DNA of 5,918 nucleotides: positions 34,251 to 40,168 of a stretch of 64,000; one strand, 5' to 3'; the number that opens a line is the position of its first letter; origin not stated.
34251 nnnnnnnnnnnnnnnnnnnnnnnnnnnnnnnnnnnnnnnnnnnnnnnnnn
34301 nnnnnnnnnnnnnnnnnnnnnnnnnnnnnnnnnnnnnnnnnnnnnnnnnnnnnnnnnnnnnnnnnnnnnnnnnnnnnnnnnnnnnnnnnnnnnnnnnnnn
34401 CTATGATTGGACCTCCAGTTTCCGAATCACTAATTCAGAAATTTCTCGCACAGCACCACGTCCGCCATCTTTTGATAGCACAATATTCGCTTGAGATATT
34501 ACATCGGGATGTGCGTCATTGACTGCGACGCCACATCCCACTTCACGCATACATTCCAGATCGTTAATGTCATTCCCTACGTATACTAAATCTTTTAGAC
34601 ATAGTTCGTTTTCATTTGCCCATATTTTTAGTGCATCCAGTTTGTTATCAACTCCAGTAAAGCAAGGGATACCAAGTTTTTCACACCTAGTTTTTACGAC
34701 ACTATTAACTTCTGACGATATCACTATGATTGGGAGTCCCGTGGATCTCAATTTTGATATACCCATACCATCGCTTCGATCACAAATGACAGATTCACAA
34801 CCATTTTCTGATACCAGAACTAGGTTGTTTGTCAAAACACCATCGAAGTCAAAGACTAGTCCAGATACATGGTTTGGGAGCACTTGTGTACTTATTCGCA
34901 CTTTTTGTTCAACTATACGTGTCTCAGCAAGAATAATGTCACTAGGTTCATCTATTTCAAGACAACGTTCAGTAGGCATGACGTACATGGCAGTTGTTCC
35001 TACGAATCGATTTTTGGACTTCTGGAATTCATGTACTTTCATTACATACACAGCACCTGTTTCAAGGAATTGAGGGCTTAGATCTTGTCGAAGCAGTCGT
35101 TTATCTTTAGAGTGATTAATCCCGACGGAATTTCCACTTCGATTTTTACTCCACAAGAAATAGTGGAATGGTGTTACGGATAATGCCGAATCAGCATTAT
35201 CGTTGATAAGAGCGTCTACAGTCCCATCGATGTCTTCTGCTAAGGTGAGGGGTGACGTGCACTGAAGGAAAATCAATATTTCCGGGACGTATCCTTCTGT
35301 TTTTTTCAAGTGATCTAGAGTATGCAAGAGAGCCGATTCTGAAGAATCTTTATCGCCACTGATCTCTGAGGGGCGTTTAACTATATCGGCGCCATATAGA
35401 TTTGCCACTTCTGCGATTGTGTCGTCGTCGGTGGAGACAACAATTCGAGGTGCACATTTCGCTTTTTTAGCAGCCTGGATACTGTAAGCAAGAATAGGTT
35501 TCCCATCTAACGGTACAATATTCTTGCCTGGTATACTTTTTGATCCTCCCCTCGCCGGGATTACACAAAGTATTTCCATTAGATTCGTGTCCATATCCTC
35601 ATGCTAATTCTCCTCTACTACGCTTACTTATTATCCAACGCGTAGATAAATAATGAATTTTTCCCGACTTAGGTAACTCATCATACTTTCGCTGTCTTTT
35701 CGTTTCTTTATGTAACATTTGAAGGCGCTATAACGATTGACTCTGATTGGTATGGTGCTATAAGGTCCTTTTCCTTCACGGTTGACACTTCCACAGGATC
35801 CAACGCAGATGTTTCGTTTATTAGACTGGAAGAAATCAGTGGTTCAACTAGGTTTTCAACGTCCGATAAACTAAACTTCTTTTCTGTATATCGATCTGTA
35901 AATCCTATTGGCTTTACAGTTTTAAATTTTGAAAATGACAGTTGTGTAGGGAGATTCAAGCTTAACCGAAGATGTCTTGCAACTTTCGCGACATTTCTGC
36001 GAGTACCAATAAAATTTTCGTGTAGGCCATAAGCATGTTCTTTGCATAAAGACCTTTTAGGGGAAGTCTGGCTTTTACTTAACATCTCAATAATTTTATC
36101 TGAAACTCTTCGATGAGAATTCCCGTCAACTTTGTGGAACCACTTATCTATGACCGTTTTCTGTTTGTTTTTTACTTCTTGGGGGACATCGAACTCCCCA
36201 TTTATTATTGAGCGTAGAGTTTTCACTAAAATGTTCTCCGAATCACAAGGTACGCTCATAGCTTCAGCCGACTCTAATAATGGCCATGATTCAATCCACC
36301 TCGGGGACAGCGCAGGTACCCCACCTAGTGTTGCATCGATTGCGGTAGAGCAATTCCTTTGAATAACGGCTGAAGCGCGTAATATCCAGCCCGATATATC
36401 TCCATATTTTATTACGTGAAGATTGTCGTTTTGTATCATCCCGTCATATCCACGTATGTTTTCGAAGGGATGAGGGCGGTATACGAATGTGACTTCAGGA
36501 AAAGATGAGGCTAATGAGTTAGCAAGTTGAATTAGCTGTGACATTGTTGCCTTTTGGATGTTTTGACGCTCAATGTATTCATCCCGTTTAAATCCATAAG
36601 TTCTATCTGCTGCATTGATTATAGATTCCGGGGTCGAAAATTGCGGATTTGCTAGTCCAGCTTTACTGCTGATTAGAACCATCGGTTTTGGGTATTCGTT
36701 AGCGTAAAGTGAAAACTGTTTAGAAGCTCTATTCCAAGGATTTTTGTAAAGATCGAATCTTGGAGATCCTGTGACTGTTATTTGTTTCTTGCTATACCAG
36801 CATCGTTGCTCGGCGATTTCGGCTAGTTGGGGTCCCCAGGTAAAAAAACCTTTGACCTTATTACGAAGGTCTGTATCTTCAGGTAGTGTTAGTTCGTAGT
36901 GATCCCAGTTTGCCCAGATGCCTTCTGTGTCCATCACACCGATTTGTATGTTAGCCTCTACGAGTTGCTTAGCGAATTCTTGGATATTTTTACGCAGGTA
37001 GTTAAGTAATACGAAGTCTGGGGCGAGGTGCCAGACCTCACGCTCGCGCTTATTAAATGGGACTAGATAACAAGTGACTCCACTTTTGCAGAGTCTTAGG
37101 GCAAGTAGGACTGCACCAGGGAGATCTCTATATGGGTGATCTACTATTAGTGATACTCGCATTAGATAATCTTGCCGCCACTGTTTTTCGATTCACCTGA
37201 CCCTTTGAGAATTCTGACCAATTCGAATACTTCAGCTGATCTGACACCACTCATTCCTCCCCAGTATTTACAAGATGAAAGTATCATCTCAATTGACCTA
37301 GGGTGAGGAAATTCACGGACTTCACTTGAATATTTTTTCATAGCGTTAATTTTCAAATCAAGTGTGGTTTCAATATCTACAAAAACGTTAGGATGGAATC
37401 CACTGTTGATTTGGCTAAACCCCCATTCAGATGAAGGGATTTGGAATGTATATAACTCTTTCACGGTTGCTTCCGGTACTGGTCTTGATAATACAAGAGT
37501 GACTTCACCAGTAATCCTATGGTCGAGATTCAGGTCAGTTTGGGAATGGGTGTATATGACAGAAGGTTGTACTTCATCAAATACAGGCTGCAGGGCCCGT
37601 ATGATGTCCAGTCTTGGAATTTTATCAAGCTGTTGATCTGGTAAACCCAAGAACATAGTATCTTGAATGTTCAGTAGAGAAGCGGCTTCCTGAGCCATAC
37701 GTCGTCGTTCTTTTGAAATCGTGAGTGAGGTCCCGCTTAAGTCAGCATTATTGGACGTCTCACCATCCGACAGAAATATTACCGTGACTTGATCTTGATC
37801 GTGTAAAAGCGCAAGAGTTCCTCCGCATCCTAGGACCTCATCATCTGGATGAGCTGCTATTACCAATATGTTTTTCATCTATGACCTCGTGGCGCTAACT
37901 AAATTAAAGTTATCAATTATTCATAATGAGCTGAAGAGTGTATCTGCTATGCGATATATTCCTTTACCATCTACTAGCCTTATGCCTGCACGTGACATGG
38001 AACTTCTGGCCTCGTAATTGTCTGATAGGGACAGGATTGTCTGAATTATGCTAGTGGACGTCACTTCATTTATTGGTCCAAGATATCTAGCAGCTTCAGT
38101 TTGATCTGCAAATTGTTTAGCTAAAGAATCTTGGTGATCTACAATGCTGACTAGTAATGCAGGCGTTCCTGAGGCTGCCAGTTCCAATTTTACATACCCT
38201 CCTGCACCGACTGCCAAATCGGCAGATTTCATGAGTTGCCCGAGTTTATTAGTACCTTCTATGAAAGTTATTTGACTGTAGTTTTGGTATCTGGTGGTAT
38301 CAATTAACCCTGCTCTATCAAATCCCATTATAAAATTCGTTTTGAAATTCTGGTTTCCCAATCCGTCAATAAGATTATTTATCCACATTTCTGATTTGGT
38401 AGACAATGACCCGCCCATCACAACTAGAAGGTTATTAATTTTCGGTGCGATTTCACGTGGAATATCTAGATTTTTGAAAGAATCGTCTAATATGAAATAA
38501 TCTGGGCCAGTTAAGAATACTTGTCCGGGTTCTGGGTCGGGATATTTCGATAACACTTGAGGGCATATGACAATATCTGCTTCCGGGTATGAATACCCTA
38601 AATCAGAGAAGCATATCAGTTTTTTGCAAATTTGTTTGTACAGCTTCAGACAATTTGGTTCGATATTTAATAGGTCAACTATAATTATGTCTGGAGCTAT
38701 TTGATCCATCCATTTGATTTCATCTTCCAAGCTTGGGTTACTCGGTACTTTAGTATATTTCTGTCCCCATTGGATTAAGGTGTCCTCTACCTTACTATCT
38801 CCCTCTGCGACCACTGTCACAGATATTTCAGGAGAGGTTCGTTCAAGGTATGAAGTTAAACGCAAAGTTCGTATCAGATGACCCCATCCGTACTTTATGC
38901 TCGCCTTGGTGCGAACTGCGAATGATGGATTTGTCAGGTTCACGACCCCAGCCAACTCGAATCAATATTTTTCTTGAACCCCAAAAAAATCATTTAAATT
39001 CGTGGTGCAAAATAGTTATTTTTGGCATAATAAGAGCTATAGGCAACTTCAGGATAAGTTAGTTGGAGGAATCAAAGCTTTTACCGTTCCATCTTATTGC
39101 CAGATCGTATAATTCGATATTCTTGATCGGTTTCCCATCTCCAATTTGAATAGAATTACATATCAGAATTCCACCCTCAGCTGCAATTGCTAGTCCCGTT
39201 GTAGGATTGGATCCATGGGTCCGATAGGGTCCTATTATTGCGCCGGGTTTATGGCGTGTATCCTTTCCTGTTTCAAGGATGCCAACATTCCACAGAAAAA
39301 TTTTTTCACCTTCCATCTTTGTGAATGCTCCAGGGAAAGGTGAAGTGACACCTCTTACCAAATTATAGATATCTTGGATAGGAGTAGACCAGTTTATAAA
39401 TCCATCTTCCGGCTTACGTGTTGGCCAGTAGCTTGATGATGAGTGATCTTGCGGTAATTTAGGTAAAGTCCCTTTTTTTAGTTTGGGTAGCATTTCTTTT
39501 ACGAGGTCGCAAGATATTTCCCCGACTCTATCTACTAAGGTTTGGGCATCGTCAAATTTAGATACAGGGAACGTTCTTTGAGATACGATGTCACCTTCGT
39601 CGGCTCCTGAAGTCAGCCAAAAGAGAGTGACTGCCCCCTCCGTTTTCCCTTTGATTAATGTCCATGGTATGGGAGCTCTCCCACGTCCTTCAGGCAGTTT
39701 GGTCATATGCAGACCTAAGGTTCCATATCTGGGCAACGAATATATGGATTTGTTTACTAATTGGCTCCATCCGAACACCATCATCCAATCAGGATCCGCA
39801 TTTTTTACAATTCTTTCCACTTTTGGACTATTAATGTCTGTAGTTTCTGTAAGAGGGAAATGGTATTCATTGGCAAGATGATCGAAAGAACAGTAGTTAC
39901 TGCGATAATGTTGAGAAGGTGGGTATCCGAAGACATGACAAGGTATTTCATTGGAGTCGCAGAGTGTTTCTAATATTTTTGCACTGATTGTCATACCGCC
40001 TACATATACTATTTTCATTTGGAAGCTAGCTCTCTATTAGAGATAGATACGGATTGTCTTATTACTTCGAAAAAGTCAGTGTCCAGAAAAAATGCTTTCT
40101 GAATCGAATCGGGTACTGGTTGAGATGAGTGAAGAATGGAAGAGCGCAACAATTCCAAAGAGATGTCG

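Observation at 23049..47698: Three separate nonulosonic-acid (sialic-acid-like) synthesis and activation modules in one operon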

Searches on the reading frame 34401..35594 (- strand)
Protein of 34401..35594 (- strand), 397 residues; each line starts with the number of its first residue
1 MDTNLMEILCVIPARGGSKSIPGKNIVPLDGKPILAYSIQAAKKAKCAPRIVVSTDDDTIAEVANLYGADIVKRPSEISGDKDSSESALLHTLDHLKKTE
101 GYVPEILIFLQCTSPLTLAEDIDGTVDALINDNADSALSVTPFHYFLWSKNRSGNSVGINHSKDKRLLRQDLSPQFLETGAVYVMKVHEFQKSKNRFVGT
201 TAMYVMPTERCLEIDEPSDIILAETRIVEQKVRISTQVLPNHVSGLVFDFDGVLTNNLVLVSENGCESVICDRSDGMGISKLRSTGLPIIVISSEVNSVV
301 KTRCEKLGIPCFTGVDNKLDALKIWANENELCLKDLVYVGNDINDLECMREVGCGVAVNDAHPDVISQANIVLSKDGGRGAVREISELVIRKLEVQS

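Call 4: search_protein_families(library=pfam, proteins=[window:34401-35594:-])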
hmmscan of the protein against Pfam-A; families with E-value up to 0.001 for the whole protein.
window:34401-35594:- (397 aa): 4 families
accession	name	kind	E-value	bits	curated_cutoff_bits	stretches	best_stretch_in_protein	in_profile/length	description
PF02348.25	CTP_transf_3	-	7.7e-23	81.9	22.6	1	10-169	2-146/217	Cytidylyltransferase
PF08282.18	Hydrolase_3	-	9.8e-08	32.5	20.9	1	317-376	187-246/255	haloacid dehalogenase-like hydrolase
PF01128.25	IspD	-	5.5e-06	26.7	27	1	10-183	3-167/221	2-C-methyl-D-erythritol 4-phosphate cytidylyltransferase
PF12804.13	NTP_transf_3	-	2.5e-05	24.9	27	1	24-140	16-122/160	MobA-like NTP transferase domain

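Call 6: search_protein_families(library=ncbifam, proteins=[window:34401-35594:-], max_evalue=0.00001)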
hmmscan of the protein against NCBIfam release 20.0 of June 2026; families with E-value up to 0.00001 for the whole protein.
window:34401-35594:- (397 aa): 12 families
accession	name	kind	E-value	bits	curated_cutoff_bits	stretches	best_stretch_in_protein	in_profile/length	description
TIGR03584.1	PseF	equivalog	1.4e-41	142.6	205.7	1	9-225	1-218/222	pseudaminic acid cytidylyltransferase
NF007019.0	PRK09484.1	equivalog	1.5e-30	106.2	208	1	241-391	23-174/187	3-deoxy-manno-octulosonate-8-phosphatase KdsC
TIGR01670.1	KdsC-phosphatas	subfamily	3.9e-29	101.6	106.95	1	246-391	4-150/154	3-deoxy-D-manno-octulosonate 8-phosphate phosphatase, YrbI family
TIGR02726.1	phenyl_P_delta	equivalog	1.3e-24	87.3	281.95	1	246-391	10-156/169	phenylphosphate carboxylase subunit delta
NF058599.1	KDN-9-PPhBT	equivalog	1.9e-23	83.4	180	1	247-391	6-151/152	3-deoxy-D-glycero-D-galacto-nonulopyranosonate 9-phosphatase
NF003950.0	PRK05450.1-3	subfamily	2.1e-16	60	234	1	6-142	1-128/248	3-deoxy-manno-octulosonate cytidylyltransferase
NF003952.0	PRK05450.1-5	subfamily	3e-14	52.8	193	1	6-139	1-127/250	3-deoxy-manno-octulosonate cytidylyltransferase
NF009905.0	PRK13368.1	subfamily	5.5e-14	52.1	255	1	6-135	1-120/243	3-deoxy-manno-octulosonate cytidylyltransferase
NF002245.0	PRK01158.1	equivalog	1.5e-09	37.5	198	1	317-389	157-229/233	phosphoglycolate phosphatase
TIGR00466.1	kdsB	equivalog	6.6e-09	35.5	155.2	1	6-135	1-122/241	3-deoxy-manno-octulosonate cytidylyltransferase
NF003948.0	PRK05450.1-1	equivalog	2.4e-08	33.5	281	1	5-139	3-130/248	3-deoxy-manno-octulosonate cytidylyltransferase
TIGR01662.1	HAD-SF-IIIA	subfamily_domain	7.5e-06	26.1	44.6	0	245-356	2-135/141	HAD-IIIA family hydrolase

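Call 19: search_solved_structures(query=window:34401-35594:-, max_evalue=0.001, show_alignments=0)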
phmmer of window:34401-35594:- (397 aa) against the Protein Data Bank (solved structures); distinct sequences matched with E-value up to 0.001: 34.
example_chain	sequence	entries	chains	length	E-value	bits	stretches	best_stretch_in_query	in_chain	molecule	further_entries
3mmz_A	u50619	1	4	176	8e-33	117.1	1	242-390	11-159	putative HAD family hydrolase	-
9ftb_A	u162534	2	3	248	2.4e-30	108.9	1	9-225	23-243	NeuA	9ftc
6ifd_A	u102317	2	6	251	2.8e-26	95.6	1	7-226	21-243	CMP-N-acetylneuraminate Synthetase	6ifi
1eyr_A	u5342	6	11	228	1e-24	90.4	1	9-225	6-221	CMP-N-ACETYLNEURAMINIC ACID SYNTHETASE | N-acylneuraminate cytidylyltransferase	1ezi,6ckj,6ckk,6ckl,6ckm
1qwj_A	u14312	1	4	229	5.5e-24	88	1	10-228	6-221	cytidine monophospho-N-acetylneuraminic acid synthetase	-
9t4z_A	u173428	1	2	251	1.2e-23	86.9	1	7-216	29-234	PpNeuA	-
7t35_A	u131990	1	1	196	9.5e-23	83.9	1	245-390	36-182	3-deoxy-D-manno-octulosonate 8-phosphate phosphatase KdsC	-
3i6b_A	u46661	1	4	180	6.4e-22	81.2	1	241-390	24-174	3-deoxy-D-manno-octulosonate 8-phosphate phosphatase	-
2r8e_A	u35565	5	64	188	6.8e-22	81.1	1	241-390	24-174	3-deoxy-D-manno-octulosonate 8-phosphate phosphatase | YrbI from Escherichia coli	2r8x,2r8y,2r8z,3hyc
3n1u_A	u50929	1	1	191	1.9e-21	79.6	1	243-391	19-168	Hydrolase, HAD superfamily, subfamily III A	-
4um5_A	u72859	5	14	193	1.9e-20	76.4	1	241-391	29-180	3-DEOXY-D-MANNO-OCTULOSONATE 8-PHOSPHATE PHOSPHATASE KDSC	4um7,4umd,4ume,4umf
3mn1_A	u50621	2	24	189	4.1e-20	75.3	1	246-390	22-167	probable yrbi family phosphatase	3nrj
3ewi_A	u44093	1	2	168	1.5e-19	73.4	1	243-392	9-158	N-acylneuraminate cytidylyltransferase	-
2p9j_A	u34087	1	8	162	2.4e-19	72.7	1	245-389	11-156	Hypothetical protein AQ2171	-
3n07_A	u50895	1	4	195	9.2e-19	70.8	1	239-391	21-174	3-deoxy-D-manno-octulosonate 8-phosphate phosphatase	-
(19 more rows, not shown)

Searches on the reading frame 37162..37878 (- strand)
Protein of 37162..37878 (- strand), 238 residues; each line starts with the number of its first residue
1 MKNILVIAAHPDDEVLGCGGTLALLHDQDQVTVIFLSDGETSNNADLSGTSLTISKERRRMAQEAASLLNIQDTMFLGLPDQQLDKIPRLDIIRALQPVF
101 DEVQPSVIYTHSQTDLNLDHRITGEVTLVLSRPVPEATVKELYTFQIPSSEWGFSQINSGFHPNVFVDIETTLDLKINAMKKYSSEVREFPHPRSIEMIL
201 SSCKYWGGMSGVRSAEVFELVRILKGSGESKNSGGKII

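Call 4: search_protein_families(library=pfam, proteins=[window:37162-37878:-])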
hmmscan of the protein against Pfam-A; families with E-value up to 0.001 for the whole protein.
window:37162-37878:- (238 aa): 1 family
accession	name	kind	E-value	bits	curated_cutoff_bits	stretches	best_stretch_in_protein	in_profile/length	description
PF02585.22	PIG-L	-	2.6e-28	99.5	28.2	1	5-128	1-126/129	GlcNAc-PI de-N-acetylase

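Call 7: search_protein_families(library=ncbifam, proteins=[window:37162-37878:-], max_evalue=0.0001)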
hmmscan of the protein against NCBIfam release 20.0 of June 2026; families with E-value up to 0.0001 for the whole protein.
window:37162-37878:- (238 aa): 2 families
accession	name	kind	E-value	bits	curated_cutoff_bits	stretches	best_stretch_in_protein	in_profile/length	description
TIGR04001.1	thiol_BshB1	equivalog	1.9e-16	60.5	182.5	1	3-205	3-205/226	bacillithiol biosynthesis deacetylase BshB1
TIGR04000.1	thiol_BshB2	equivalog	4.5e-16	59.2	195.25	1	3-188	2-186/217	bacillithiol biosynthesis deacetylase BshB2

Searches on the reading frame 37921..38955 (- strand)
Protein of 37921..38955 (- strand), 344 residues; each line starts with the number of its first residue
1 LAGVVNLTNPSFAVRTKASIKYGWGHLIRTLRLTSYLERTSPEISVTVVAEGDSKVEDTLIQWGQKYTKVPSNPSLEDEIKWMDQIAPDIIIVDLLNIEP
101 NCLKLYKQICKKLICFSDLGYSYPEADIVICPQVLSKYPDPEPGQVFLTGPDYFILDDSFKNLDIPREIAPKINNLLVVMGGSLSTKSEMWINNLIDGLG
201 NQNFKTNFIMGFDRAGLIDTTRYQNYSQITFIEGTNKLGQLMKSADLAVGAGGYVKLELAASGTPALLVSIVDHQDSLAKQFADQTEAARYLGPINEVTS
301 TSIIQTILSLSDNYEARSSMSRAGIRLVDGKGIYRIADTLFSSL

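Call 4: search_protein_families(library=pfam, proteins=[window:37921-38955:-])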
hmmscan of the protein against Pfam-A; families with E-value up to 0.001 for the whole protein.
window:37921-38955:- (344 aa): 1 family
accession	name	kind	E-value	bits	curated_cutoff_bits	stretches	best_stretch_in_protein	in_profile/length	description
PF04101.22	Glyco_tran_28_C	-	2.3e-07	31.5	22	1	178-323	3-153/166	Glycosyltransferase family 28 C-terminal domain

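Call 6: search_protein_families(library=ncbifam, proteins=[window:37921-38955:-], max_evalue=0.00001)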
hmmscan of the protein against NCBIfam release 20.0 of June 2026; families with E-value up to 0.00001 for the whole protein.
window:37921-38955:- (344 aa): 2 families
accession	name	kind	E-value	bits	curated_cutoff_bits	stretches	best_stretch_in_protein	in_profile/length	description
TIGR03590.1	PseG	equivalog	2.2e-25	89.8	153.55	1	12-282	3-280/280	UDP-2,4-diacetamido-2,4,6-trideoxy-beta-L-altropyranose hydrolase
TIGR01133.1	murG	equivalog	9.9e-07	28.1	250.25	1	171-339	180-352/353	undecaprenyldiphospho-muramoylpentapeptide beta-N-acetylglucosaminyltransferase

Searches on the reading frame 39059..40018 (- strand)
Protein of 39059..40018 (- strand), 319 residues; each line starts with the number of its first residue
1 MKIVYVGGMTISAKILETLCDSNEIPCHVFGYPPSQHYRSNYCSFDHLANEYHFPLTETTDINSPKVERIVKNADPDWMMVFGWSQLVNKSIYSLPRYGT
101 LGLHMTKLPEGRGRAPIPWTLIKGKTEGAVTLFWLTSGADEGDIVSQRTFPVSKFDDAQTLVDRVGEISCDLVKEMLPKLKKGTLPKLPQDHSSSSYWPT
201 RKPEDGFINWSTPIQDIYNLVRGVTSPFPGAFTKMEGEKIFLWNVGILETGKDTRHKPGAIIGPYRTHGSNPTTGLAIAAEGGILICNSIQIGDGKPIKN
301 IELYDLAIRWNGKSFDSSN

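Call 4: search_protein_families(library=pfam, proteins=[window:39059-40018:-])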
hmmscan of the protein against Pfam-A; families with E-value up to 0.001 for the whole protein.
window:39059-40018:- (319 aa): 2 families
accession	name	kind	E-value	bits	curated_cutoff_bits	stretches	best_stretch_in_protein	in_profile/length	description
PF02911.23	Formyl_trans_C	-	1.2e-15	58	21.1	1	202-299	3-91/100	Formyl transferase, C-terminal domain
PF00551.24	Formyl_trans_N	-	4.8e-15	56.2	26.1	1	60-167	64-171/181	Formyl transferase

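Call 7: search_protein_families(library=ncbifam, proteins=[window:39059-40018:-], max_evalue=0.0001)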
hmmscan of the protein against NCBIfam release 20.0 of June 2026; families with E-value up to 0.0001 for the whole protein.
window:39059-40018:- (319 aa): 4 families
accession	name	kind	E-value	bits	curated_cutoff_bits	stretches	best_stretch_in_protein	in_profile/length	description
NF005414.0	PRK06988.1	equivalog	2.8e-51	174.4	316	1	44-260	46-263/311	formyltransferase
NF005998.1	PRK08125.1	equivalog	4.7e-51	173.9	777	1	28-263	28-261/649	bifunctional UDP-4-amino-4-deoxy-L-arabinose formyltransferase/UDP-glucuronic acid oxidase ArnA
TIGR00460.1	fmt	equivalog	5e-41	140.8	201.5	1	1-263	1-266/315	methionyl-tRNA formyltransferase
TIGR00639.1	PurN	equivalog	5.5e-07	29.3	150.1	1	66-175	70-179/192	phosphoribosylglycinamide formyltransferase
